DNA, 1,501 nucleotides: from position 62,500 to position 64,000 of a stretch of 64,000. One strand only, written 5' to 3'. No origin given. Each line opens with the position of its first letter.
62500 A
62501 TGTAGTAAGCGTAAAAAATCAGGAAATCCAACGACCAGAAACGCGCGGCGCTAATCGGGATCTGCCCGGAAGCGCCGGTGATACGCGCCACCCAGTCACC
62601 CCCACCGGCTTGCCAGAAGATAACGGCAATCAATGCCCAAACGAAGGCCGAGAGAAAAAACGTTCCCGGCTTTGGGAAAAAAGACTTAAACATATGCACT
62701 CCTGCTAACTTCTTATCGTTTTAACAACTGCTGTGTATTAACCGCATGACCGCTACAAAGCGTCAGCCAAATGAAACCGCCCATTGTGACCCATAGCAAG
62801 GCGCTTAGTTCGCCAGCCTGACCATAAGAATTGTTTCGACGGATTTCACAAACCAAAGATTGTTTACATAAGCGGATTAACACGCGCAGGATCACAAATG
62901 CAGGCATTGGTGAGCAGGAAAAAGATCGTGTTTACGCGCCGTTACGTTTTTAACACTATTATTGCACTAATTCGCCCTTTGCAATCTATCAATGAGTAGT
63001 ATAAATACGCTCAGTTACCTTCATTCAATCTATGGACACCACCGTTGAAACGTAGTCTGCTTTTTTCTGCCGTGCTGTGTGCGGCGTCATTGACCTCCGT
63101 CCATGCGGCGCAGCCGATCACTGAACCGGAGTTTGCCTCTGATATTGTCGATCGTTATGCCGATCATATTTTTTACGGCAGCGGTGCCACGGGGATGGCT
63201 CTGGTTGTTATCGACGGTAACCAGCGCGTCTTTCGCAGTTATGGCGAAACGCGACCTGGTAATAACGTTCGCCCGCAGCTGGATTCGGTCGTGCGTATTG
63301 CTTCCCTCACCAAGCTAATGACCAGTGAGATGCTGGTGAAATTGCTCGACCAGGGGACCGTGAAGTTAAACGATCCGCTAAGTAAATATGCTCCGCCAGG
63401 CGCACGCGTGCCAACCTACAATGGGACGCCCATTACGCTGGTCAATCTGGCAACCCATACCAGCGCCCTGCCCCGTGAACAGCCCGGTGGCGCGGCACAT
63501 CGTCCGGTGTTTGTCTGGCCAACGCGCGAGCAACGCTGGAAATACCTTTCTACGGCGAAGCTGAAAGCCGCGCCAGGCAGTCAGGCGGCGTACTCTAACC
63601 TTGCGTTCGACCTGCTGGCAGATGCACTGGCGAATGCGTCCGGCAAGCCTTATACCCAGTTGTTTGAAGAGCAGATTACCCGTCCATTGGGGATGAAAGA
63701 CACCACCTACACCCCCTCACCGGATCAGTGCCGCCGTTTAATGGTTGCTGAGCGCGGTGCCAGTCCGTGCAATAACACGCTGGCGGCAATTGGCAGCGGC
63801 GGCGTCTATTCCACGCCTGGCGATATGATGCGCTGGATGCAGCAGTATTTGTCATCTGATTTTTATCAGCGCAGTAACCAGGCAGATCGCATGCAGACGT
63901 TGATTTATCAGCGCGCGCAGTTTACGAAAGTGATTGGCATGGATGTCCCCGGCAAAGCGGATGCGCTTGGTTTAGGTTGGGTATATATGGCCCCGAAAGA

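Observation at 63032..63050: ampH appears to initiate at TTG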

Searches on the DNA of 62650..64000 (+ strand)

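Call 4: search_dna_similar(query=window:62700-64000:+, collection=ecoli_genomes, mode=near, max_rows=30, rows=spread)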
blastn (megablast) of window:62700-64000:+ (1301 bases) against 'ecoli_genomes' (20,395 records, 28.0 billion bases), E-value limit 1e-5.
Records with a match: 5423; places in all: 5428; records where one place covers at least 80% of the query: 5419.
Genomes with a match: 5421 of 5426; with a place that covers at least 80% of the query: 5417. Places per genome that has any: lowest 1, median 1, highest 2. On chromosomes: 5425 places; on plasmids: 3.
Best place of each record, by identity: >=99% 2458; 95-99% 2964; 90-95% 1.
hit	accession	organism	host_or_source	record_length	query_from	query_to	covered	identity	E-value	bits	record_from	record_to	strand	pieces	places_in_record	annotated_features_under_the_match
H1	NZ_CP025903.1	Escherichia coli strain 300709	Homo sapiens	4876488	1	1301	100%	100.0%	0e+0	2403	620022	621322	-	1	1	ampH: D-alanyl-D-alanine-carboxypeptidase/endopeptidase AmpH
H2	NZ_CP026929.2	Escherichia coli strain CFS3246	Bos taurus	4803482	1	1301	100%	100.0%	0e+0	2403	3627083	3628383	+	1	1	ampH: D-alanyl-D-alanine-carboxypeptidase/endopeptidase AmpH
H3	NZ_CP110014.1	Escherichia coli strain HE_100-10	laboratory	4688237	1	1301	100%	100.0%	0e+0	2403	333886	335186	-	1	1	ampH: D-alanyl-D-alanine-carboxypeptidase/endopeptidase AmpH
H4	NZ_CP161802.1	Escherichia coli strain MG-phbCAB-3-6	not application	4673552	1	1301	100%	100.0%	0e+0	2403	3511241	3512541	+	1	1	ampH: D-alanyl-D-alanine-carboxypeptidase/endopeptidase AmpH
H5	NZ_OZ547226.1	Escherichia coli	Homo sapiens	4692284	1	1301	100%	100.0%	0e+0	2403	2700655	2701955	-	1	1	ampH: D-alanyl-D-alanine-carboxypeptidase/endopeptidase AmpH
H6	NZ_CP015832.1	Escherichia coli O157 strain 180-PT54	Homo sapiens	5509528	1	1301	100%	99.5%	0e+0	2364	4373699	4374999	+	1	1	ampH: D-alanyl-D-alanine-carboxypeptidase/endopeptidase AmpH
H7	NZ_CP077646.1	Escherichia coli strain ST866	Homo sapiens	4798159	1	1301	100%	99.5%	0e+0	2364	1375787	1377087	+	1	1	ampH: D-alanyl-D-alanine-carboxypeptidase/endopeptidase AmpH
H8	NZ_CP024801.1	Escherichia coli strain AMA1167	Homo sapiens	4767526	1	1301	100%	99.4%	0e+0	2359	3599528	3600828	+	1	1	ampH: D-alanyl-D-alanine-carboxypeptidase/endopeptidase AmpH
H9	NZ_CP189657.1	Escherichia coli strain 602687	Homo sapiens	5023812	1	1301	100%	99.4%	0e+0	2359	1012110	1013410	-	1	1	ampH: D-alanyl-D-alanine-carboxypeptidase/endopeptidase AmpH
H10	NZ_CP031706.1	Escherichia coli strain R1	cattle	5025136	1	1301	100%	99.3%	0e+0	2353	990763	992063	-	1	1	ampH: D-alanyl-D-alanine-carboxypeptidase/endopeptidase AmpH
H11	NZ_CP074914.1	Escherichia coli strain 08_3323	Homo sapiens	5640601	1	1301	100%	99.3%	0e+0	2353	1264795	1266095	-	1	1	ampH: D-alanyl-D-alanine-carboxypeptidase/endopeptidase AmpH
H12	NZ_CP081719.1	Escherichia coli strain CX05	-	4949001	1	1301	100%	99.2%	0e+0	2342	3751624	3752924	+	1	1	ampH: D-alanyl-D-alanine-carboxypeptidase/endopeptidase AmpH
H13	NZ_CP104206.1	Escherichia coli strain hubt-sl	missing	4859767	1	1301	100%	99.0%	0e+0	2331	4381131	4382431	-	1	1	ampH: D-alanyl-D-alanine-carboxypeptidase/endopeptidase AmpH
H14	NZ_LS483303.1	Escherichia coli strain NCTC9967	missing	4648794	1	1301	100%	99.0%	0e+0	2331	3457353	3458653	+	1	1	ampH: D-alanyl-D-alanine-carboxypeptidase/endopeptidase AmpH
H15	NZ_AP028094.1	Escherichia coli strain JNE132847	Homo sapiens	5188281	1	1301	100%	98.9%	0e+0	2326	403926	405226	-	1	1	ampH: D-alanyl-D-alanine-carboxypeptidase/endopeptidase AmpH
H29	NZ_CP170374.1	Escherichia coli strain 2406_w1_hybrid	Homo sapiens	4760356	1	1301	100%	97.5%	0e+0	2220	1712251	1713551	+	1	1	ampH: D-alanyl-D-alanine-carboxypeptidase/endopeptidase AmpH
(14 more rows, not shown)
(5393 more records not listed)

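Call 5: get_annotated_region(hit=H4, flank=1500)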
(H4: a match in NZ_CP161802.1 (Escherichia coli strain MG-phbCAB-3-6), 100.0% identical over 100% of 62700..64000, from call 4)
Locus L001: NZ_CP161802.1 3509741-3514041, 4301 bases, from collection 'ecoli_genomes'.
description: Escherichia coli strain MG-phbCAB-3-6 chromosome, complete genome
organism: Escherichia coli strain MG-phbCAB-3-6 (NCBI taxid 562)
replicon: chromosome; assembly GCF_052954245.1
host: -; source: not application; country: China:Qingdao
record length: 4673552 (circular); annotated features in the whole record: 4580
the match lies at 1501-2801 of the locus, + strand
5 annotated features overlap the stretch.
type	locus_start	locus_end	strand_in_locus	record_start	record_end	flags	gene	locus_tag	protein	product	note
CDS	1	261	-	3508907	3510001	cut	yaiW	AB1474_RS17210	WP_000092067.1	surface-exposed outer membrane lipoprotein YaiW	-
CDS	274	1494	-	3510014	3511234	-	sbmA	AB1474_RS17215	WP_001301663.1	peptide antibiotic transporter SbmA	-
CDS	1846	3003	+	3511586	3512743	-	ampH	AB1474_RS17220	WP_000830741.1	D-alanyl-D-alanine-carboxypeptidase/endopeptidase AmpH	-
CDS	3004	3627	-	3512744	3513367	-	iprA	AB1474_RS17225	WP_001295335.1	hydrogen peroxide resistance inhibitor IprA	-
CDS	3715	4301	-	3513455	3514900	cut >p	-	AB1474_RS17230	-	autotransporter outer membrane beta-barrel domain-containing protein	incomplete; partial in the middle of a contig; missing N-terminus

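Call 6: get_annotated_region(hit=H29, flank=1500)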
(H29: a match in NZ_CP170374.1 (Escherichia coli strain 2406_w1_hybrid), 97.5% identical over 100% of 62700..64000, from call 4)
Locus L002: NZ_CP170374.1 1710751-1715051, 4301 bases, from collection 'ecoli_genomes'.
description: Escherichia coli strain 2406_w1_hybrid chromosome, complete genome
organism: Escherichia coli strain 2406_w1_hybrid (NCBI taxid 562)
replicon: chromosome; assembly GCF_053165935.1
host: Homo sapiens; source: rectal swab; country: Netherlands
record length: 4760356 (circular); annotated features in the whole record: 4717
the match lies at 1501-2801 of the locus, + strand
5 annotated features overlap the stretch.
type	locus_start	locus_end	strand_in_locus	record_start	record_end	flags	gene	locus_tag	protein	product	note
CDS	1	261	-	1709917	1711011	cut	yaiW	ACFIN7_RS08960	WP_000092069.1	surface-exposed outer membrane lipoprotein YaiW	-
CDS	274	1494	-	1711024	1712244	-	sbmA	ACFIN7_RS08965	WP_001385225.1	peptide antibiotic transporter SbmA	-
CDS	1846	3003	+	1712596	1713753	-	ampH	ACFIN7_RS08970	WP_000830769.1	D-alanyl-D-alanine-carboxypeptidase/endopeptidase AmpH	-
CDS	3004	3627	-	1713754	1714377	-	iprA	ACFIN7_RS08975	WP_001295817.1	hydrogen peroxide resistance inhibitor IprA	-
CDS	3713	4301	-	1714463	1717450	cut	-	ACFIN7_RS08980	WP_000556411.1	autotransporter outer membrane beta-barrel domain-containing protein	-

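Call 37: search_dna_similar(query=window:63018-63072:+, collection=ecoli_genomes, mode=near, max_evalue=10, max_rows=5)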
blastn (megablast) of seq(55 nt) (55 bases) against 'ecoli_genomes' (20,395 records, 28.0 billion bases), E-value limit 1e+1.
Records with a match: 5422; places in all: 5422; records where one place covers at least 80% of the query: 5422.
Genomes with a match: 5420 of 5426; with a place that covers at least 80% of the query: 5420. Places per genome that has any: lowest 1, median 1, highest 2. On chromosomes: 5419 places; on plasmids: 3.
Best place of each record, by identity: >=99% 3483; 95-99% 1939.
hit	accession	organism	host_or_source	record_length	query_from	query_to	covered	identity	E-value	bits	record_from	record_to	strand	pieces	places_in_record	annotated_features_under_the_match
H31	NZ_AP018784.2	Escherichia coli strain SK1144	-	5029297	1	55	100%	100.0%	9e-20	102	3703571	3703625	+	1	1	ampH: D-alanyl-D-alanine-carboxypeptidase/endopeptidase AmpH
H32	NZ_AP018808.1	Escherichia coli strain E2865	Bos taurus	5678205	1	55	100%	100.0%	9e-20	102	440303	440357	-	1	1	ampH: D-alanyl-D-alanine-carboxypeptidase/endopeptidase AmpH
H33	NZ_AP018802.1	Escherichia coli strain E2863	Bos taurus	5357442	1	55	100%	100.0%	9e-20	102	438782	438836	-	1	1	ampH: D-alanyl-D-alanine-carboxypeptidase/endopeptidase AmpH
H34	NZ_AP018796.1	Escherichia coli strain E2855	Bos taurus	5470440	1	55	100%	100.0%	9e-20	102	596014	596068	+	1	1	ampH: D-alanyl-D-alanine-carboxypeptidase/endopeptidase AmpH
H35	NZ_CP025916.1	Escherichia coli strain 120899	Homo sapiens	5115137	1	55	100%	100.0%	9e-20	102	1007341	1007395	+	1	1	ampH: D-alanyl-D-alanine-carboxypeptidase/endopeptidase AmpH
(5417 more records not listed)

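Call 48: search_rna_families(source=window, start=62650, end=63200, threshold=evalue, max_evalue=10)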
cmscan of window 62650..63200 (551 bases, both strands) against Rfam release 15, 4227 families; matches with E-value up to 10: 1.
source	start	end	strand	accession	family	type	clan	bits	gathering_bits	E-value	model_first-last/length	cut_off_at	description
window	63116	63171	-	RF01119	sR32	Gene; snRNA; snoRNA; CD-box;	-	9.6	40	6.5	1-57/57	no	Small nucleolar RNA sR32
